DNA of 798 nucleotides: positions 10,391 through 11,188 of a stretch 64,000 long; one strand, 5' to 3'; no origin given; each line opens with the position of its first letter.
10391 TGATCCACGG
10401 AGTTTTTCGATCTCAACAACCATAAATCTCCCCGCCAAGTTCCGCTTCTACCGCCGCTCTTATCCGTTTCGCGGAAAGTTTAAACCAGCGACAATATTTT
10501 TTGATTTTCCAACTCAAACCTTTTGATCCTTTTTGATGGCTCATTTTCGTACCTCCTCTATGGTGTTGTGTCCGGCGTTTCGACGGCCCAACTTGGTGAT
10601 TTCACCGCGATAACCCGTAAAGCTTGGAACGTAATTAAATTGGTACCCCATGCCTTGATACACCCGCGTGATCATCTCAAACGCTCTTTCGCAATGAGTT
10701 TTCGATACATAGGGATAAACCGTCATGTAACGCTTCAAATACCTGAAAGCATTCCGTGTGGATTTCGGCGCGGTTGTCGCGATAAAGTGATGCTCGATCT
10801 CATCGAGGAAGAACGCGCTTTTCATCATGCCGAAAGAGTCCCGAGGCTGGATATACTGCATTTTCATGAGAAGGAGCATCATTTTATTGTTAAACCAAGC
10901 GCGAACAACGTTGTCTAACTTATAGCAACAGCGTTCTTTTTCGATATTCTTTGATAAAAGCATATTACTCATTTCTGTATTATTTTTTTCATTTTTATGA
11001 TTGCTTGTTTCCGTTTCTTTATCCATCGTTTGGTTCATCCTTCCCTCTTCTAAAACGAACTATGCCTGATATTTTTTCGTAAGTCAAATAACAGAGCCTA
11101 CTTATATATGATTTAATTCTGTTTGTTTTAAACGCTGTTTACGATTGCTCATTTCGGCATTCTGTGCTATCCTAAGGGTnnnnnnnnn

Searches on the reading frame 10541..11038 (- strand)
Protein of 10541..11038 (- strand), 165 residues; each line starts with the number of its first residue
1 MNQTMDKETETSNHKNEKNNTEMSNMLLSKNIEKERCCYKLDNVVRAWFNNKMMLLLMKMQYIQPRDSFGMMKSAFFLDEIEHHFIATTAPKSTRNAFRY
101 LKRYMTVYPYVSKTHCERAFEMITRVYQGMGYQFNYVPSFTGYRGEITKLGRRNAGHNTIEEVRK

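Call 30: search_protein_families(library=ncbifam, proteins=[window:10541-11038:-], max_evalue=0.1)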
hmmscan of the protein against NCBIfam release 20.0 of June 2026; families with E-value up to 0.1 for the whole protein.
window:10541-11038:- (165 aa): 0 families

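Call 60: search_protein_families(library=pfam, proteins=[window:10541-11038:-], max_evalue=0.01)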
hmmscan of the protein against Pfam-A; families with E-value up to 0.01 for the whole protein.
window:10541-11038:- (165 aa): 0 families

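Call 62: search_protein_families(library=padloc, proteins=[window:10541-11038:-], max_evalue=0.01)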
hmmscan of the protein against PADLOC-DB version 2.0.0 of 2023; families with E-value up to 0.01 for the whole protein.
window:10541-11038:- (165 aa): 1 family
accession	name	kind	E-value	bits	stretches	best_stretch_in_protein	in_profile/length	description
PDLC00289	PtuA1|PtuA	-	0.0075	13.4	1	4-107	63-168/404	AAA ATPase domain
